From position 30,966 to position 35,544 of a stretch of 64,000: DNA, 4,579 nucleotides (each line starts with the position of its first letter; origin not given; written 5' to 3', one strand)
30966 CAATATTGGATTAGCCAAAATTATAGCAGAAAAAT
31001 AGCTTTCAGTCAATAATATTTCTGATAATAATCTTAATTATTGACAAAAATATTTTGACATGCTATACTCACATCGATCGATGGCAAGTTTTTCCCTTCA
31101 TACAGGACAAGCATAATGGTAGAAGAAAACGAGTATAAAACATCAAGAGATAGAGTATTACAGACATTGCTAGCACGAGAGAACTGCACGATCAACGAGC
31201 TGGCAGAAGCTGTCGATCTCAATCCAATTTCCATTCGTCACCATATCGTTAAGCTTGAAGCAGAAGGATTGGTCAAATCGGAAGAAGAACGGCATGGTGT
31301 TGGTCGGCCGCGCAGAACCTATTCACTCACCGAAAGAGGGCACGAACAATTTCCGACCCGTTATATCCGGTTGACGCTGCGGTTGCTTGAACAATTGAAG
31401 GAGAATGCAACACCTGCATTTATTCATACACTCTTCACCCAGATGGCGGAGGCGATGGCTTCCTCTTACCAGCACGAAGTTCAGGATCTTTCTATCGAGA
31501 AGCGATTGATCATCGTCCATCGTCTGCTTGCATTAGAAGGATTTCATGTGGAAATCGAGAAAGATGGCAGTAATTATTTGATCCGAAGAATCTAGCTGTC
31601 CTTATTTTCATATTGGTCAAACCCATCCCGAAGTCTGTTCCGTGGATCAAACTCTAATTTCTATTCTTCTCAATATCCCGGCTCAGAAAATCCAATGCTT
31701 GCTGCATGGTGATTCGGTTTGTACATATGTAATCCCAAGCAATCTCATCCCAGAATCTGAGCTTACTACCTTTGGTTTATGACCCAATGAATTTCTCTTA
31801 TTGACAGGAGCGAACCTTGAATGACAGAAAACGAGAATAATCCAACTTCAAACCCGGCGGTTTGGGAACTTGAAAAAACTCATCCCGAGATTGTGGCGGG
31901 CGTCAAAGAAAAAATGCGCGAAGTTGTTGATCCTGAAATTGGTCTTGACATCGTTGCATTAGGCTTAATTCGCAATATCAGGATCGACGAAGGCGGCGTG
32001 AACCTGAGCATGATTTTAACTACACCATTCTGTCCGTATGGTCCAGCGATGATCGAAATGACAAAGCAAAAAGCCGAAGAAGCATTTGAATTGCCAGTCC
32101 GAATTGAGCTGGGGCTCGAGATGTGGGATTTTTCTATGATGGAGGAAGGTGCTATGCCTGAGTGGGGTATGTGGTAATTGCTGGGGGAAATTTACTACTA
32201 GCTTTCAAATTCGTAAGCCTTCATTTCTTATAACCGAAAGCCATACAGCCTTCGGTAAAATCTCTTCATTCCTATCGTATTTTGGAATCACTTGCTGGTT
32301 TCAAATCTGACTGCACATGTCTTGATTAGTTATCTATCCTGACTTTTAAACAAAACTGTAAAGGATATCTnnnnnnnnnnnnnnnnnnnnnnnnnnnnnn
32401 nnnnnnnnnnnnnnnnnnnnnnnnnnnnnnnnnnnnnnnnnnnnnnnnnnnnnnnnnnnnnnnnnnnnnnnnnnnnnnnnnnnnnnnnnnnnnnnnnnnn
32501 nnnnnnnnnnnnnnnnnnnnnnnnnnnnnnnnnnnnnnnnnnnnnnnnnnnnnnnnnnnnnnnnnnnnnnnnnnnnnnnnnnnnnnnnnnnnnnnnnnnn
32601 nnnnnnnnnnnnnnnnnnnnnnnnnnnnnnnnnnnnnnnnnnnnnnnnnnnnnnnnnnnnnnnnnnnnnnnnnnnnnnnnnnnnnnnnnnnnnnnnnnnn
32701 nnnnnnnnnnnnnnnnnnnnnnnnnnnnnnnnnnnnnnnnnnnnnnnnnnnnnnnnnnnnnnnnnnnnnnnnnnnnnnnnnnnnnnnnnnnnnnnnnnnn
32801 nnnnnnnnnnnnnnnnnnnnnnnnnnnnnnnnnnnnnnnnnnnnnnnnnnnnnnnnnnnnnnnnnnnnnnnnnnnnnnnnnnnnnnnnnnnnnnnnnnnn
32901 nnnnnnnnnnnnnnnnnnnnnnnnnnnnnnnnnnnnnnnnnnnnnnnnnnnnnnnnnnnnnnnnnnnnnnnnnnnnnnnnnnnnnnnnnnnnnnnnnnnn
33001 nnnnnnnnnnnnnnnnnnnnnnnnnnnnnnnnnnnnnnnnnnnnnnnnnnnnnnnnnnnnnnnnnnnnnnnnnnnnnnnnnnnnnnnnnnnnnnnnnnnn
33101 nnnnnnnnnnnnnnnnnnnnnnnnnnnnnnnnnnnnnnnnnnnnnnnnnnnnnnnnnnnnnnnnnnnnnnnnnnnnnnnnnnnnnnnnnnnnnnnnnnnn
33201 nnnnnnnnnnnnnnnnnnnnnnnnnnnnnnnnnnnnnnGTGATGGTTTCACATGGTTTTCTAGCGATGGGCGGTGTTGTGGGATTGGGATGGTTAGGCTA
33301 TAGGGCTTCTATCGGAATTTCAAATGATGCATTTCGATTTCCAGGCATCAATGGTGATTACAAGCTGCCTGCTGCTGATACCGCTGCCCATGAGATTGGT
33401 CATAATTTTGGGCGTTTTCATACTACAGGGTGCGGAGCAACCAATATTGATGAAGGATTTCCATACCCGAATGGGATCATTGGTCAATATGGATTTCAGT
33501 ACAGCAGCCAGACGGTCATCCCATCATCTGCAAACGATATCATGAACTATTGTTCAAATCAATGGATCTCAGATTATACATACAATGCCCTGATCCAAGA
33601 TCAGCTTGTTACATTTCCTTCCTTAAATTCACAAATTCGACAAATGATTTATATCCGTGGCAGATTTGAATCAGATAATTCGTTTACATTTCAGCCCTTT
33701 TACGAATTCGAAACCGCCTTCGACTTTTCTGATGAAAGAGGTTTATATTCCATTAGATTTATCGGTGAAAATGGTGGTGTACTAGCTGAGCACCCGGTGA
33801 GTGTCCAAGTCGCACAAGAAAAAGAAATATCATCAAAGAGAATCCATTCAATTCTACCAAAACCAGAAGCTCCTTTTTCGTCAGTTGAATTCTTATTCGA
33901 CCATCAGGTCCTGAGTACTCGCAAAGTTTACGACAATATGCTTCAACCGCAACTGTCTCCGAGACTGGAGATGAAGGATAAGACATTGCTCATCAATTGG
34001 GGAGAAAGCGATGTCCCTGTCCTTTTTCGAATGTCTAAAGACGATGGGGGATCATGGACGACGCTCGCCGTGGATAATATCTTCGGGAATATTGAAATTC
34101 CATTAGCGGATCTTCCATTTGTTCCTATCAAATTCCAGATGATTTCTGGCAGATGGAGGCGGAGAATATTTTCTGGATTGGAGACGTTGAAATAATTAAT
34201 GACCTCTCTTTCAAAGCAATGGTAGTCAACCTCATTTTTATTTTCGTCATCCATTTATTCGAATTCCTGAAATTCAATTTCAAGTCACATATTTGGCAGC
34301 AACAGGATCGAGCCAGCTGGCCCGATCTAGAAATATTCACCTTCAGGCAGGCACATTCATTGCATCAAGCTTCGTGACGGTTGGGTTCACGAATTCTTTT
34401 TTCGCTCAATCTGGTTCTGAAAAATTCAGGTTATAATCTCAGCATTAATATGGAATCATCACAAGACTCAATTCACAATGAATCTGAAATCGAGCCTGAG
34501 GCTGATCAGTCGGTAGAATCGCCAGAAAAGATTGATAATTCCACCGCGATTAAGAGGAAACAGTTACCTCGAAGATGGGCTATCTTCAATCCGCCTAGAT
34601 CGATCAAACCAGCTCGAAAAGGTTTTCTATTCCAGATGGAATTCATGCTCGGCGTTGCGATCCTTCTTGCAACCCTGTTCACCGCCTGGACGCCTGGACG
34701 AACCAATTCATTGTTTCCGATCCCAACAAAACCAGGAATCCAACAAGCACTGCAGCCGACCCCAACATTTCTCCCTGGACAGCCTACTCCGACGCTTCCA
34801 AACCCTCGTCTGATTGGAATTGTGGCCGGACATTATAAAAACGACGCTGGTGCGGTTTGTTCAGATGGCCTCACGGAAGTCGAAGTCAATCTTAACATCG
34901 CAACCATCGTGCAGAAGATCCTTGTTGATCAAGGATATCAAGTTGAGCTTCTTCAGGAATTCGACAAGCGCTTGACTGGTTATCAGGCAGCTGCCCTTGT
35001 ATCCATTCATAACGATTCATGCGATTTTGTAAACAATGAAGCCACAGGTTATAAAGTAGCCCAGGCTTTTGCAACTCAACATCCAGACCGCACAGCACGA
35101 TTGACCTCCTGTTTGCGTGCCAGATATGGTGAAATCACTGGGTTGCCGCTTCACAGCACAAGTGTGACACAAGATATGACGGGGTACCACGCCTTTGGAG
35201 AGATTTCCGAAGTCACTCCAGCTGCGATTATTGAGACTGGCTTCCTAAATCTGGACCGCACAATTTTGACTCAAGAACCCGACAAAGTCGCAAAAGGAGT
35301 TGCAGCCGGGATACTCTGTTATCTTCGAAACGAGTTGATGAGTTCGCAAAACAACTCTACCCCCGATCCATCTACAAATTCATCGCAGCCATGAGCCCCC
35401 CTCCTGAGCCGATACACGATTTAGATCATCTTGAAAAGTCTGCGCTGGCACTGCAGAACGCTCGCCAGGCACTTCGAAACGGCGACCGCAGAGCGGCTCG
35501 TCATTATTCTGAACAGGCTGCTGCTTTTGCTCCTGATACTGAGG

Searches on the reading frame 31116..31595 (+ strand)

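Call 46: search_protein_families(library=pfam, proteins=[window:31116-31595:+], max_evalue=0.00001)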
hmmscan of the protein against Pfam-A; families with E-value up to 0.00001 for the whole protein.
window:31116-31595:+ (159 aa): 4 families
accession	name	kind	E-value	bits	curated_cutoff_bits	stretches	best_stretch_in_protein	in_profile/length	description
PF03551.20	PadR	-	6.2e-08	33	27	1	42-79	36-73/75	Transcriptional regulator PadR-like family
PF01022.26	HTH_5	-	1.2e-06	28.7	22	1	18-55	10-47/47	Bacterial regulatory protein, arsR family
PF13412.12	HTH_24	-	1.2e-06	28.4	21.9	1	13-54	7-48/48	Winged helix-turn-helix DNA-binding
PF13601.12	HTH_34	-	2.9e-06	27.8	27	1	13-80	4-70/80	Winged helix DNA-binding domain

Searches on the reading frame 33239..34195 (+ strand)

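Call 46: search_protein_families(library=pfam, proteins=[window:33239-34195:+], max_evalue=0.00001)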
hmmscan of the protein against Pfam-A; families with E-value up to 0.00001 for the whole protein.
window:33239-34195:+ (318 aa): 3 families
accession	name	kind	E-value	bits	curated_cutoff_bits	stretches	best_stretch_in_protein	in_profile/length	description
PF13688.12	Reprolysin_5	-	1.7e-06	28.8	27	1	11-112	104-194/196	Metallo-peptidase family M12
PF13583.11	Reprolysin_4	-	5e-06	26.8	22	1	44-108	136-179/203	Metallo-peptidase family M12B Reprolysin-like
PF13574.12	Reprolysin_2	-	7.4e-06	26.4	27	0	10-106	84-174/195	Metallo-peptidase family M12B Reprolysin-like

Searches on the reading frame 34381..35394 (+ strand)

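Call 46: search_protein_families(library=pfam, proteins=[window:34381-35394:+], max_evalue=0.00001)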
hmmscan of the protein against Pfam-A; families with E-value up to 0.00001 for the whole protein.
window:34381-35394:+ (337 aa): 1 family
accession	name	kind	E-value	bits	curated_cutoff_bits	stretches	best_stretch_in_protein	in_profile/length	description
PF01520.23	Amidase_3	-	2.9e-13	50.7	27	1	145-311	1-172/174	N-acetylmuramoyl-L-alanine amidase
